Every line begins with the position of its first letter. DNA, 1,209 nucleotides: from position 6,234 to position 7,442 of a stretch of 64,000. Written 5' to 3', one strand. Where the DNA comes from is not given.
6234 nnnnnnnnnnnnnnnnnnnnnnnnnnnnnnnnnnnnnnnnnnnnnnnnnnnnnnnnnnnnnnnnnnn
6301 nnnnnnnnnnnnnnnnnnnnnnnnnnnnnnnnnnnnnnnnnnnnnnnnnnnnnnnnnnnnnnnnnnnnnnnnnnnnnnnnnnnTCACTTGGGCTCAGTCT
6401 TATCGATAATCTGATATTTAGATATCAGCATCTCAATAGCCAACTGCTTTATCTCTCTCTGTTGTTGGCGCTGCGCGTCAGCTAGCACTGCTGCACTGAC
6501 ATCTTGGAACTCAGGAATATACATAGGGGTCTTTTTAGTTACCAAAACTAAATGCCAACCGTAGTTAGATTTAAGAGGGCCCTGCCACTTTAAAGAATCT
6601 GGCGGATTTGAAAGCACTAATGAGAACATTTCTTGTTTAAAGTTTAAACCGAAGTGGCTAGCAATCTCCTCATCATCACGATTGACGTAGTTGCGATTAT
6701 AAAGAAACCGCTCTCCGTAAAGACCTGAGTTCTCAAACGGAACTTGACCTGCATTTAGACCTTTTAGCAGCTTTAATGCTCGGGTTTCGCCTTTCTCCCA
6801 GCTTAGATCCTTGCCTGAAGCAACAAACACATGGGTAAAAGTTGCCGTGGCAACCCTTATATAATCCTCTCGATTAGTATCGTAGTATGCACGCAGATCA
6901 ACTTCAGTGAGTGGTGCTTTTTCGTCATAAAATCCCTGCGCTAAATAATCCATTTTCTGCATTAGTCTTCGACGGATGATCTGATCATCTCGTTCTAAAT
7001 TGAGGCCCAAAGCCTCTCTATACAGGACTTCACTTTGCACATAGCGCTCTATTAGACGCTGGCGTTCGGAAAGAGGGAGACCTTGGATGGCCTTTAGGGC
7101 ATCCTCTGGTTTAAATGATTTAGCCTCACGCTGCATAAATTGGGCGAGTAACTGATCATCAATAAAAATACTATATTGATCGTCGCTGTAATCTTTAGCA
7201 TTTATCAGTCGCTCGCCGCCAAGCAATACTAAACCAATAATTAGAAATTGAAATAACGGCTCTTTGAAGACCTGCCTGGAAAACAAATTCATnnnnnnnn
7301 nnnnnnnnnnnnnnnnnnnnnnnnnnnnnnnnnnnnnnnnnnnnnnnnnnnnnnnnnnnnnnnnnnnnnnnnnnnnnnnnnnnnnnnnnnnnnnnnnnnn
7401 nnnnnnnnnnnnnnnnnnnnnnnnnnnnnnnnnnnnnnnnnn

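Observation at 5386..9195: DUF3604 - parvulin - HupE/UreJ operon: candidate secreted metallohydrolase with its own foldase and metal-loading transporter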

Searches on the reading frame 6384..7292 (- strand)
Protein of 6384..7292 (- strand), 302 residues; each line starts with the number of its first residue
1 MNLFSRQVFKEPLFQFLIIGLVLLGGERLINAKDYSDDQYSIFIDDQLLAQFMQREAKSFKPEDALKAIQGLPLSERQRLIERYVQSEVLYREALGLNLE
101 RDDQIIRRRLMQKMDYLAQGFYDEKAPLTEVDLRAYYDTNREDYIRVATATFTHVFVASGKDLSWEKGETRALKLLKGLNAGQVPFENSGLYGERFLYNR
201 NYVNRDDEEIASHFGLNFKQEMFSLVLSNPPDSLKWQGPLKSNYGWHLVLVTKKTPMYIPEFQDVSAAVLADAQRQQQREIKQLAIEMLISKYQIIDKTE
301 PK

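Call 3: search_protein_families(library=pfam, proteins=[window:6384-7292:-], max_evalue=0.01)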
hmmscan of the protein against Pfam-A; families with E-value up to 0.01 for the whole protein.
window:6384-7292:- (302 aa): 1 family
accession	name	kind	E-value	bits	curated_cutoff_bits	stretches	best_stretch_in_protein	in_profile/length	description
PF13145.12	Rotamase_2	-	4e-07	31.3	27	1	129-266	2-120/121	PPIC-type PPIASE domain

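Call 4: search_protein_families(library=ncbifam, proteins=[window:6384-7292:-], max_evalue=0.01)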
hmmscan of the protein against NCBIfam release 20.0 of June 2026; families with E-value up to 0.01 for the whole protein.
window:6384-7292:- (302 aa): 1 family
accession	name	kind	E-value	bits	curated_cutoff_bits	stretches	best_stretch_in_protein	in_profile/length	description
NF000809.0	PRK00059.1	equivalog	1.4e-06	27.9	303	0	239-294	272-327/336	peptidylprolyl isomerase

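Call 11: search_solved_structures(query=window:6384-7292:-, max_evalue=10, show_alignments=3)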
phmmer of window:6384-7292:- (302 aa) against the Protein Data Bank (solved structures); distinct sequences matched with E-value up to 10: 2.
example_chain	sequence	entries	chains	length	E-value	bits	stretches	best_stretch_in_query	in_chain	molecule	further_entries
3rfw_A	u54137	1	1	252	4.3e-09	39.4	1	69-255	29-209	Cell-binding factor 2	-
5htf_A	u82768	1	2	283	0.57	12.7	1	236-272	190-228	Foldase protein PrsA 1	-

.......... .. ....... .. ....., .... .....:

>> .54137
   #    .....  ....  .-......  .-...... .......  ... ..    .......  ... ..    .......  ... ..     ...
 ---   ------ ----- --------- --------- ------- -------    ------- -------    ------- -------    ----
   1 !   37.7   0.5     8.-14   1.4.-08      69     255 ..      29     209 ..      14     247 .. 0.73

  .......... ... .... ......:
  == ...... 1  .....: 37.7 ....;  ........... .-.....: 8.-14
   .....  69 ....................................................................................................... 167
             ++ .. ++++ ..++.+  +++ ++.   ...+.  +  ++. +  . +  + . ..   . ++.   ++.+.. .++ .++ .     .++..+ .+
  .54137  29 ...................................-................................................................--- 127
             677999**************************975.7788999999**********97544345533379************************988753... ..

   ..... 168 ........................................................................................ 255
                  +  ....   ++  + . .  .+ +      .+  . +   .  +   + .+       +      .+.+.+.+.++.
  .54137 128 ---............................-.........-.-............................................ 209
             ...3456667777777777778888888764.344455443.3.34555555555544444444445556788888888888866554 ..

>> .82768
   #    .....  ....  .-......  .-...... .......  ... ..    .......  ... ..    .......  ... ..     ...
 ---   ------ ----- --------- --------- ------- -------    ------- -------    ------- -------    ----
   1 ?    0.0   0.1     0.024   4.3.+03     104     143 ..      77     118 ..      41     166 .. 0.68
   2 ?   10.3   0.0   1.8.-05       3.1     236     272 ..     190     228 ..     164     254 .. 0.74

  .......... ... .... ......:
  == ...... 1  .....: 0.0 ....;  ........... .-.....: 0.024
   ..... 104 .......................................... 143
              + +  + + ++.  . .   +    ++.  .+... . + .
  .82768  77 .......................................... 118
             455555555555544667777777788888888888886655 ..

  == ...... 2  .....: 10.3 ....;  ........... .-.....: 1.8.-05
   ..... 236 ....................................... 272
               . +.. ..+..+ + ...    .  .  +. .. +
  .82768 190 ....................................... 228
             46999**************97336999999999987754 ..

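Call 38: find_related_loci(query=A3, collection=metagenome_contigs, flank=7000)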
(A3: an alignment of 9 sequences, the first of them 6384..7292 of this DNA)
Query A3 (302 aa) in metagenome_contigs; peptide patterns used: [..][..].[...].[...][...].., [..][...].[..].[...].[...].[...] (x = any residue, [..] = any of these).
599 stretches matched a pattern (row limit reached: there are more); 469 encode a relative of the query (tblastn E <= 1e-3); the best 80 are kept; 80 distinct loci.
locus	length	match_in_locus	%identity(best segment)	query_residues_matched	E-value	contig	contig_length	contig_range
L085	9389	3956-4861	99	1-302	0e+0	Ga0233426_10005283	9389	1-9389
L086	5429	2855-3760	98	1-302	0e+0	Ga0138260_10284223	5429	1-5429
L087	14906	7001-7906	94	1-302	0e+0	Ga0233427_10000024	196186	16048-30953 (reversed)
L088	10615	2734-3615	57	1-300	3e-115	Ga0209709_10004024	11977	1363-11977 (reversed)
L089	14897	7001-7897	58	1-300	2e-114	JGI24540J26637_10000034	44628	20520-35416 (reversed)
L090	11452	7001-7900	58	1-302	9e-113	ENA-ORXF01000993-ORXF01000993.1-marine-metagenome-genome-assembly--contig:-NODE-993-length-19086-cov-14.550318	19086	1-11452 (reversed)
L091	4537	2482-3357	58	1-297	5e-113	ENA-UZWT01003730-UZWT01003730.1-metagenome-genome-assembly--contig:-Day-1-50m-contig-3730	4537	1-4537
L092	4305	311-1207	58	1-300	8e-113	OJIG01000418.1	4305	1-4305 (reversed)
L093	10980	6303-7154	61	6-295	1e-111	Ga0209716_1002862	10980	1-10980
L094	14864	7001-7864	59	2-295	8e-112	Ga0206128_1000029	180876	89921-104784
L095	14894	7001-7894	57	1-299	2e-110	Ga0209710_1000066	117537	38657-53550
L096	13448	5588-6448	59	6-298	2e-109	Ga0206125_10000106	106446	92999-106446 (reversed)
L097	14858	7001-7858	57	6-297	2e-108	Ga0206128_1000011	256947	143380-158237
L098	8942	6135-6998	58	4-297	1e-107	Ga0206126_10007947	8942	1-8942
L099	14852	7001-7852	60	6-295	4e-107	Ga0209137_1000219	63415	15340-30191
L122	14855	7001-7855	37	6-295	3e-59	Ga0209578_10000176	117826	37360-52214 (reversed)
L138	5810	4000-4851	37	6-295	5e-57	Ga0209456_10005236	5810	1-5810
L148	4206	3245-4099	35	6-295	3e-55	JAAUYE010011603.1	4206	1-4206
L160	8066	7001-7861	35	4-295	4e-54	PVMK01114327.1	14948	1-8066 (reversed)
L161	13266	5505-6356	35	7-295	7e-54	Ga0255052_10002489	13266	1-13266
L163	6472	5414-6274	35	4-295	4e-54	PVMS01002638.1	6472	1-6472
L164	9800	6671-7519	35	7-295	1e-53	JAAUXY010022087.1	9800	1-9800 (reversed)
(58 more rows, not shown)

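Call 42: search_protein_families(library=pfam, proteins=[L122:5805-7001:+, L160:3733-5535:+, L163:2144-3946:+, L148:2-3133:+, L161:4625-5326:+, L161:3591-4523:+, L161:2515-3594:+, L164:4375-5430:+, L164:8656-9800:+, L138:2100-3086:-], max_evalue=0.001)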
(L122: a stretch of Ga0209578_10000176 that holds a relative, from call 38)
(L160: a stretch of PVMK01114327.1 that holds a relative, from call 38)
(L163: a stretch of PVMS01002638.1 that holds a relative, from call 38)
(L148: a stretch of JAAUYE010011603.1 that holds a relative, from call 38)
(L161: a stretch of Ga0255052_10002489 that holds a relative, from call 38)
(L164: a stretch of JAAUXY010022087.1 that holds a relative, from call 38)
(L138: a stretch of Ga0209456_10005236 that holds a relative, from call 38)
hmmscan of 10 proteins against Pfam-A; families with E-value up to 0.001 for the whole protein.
L122:5805-7001:+ (398 aa): 1 family
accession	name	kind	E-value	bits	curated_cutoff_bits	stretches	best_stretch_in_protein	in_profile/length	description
PF01103.29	Omp85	-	5.5e-08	33.1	24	1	222-398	117-325/325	Omp85 superfamily domain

L160:3733-5535:+ (600 aa): 2 families
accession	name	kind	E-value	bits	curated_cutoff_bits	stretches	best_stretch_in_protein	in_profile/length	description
PF07969.17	Amidohydro_3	-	4.8e-20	72.9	29.7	1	124-580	1-469/472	Amidohydrolase family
PF01979.26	Amidohydro_1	-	3.8e-08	33.4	25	0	472-579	240-342/345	Amidohydrolase family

L163:2144-3946:+ (600 aa): 2 families
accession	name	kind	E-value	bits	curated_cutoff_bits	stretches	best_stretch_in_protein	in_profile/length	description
PF07969.17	Amidohydro_3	-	2.7e-19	70.4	29.7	1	124-580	1-469/472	Amidohydrolase family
PF01979.26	Amidohydro_1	-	2.5e-08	34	25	0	472-579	240-342/345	Amidohydrolase family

L148:2-3133:+ (1043 aa): 2 families
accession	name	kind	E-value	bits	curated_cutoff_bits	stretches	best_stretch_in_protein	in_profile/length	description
PF05170.20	AsmA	-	7e-15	55.3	29.8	1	677-925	357-605/607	AsmA family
PF13116.12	YhdP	-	2.9e-10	39.2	46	1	682-972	917-1189/1224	YhdP protein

L161:4625-5326:+ (233 aa): 0 families

L161:3591-4523:+ (310 aa): 1 family
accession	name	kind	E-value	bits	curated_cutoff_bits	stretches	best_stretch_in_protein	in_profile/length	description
PF13557.12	Phenol_MetA_deg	-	6.2e-56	190.6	22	1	74-306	13-242/242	Putative MetA-pathway of phenol degradation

L161:2515-3594:+ (359 aa): 2 families
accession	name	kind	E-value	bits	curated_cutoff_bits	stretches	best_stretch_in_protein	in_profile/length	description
PF12833.13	HTH_18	-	9.6e-19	67.9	33.6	1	266-346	1-78/80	Helix-turn-helix domain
PF00165.29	HTH_AraC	-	9e-14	51.6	26.6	1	253-293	1-41/42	Bacterial regulatory helix-turn-helix proteins, AraC family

L164:4375-5430:+ (351 aa): 0 families

L164:8656-9800:+ (381 aa): 2 families
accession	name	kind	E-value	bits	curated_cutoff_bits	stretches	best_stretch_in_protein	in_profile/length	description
PF00208.27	ELFV_dehydrog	-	6.6e-64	216.3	23.4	1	189-380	1-196/241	Glutamate/Leucine/Phenylalanine/Valine dehydrogenase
PF02812.23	ELFV_dehydrog_N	-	6.4e-52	175.1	25.3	1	42-168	1-127/129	Glu/Leu/Phe/Val dehydrogenase, dimerisation domain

L138:2100-3086:- (328 aa): 2 families
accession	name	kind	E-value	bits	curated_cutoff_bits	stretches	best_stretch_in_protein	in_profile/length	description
PF12833.13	HTH_18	-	4.5e-15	56.1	33.6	1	250-327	1-79/80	Helix-turn-helix domain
PF00165.29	HTH_AraC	-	0.00078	20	26.6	0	290-323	6-38/42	Bacterial regulatory helix-turn-helix proteins, AraC family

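Call 76: search_protein_families(library=pfam, alignment_id=A2, max_evalue=0.01)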
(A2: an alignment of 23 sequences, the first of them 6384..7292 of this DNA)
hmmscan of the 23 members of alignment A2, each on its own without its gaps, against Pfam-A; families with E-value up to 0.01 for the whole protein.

A. member 1, window:6384-7292:- (302 aa): 1 family
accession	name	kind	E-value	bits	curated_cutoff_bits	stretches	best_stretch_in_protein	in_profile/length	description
PF13145.12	Rotamase_2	-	4e-07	31.3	27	1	129-266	2-120/121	PPIC-type PPIASE domain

B. families by the number of members that match (of 23 scanned): 7 families
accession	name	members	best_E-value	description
PF13145.12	Rotamase_2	23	2.3e-18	PPIC-type PPIASE domain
PF00639.27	Rotamase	6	4.7e-05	PPIC-type PPIASE domain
PF13616.12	Rotamase_3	4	0.00072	PPIC-type PPIASE domain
PF13624.11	SurA_N_3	1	0.0016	SurA-like N-terminal domain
PF23057.1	RBD_ZCCHC3_1st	1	0.0035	ZCCHC3, first RNA-binding domain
PF14542.12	Acetyltransf_CG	1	0.0049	GCN5-related N-acetyl-transferase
PF13623.11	SurA_N_2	1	0.0096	SurA-like N-terminal domain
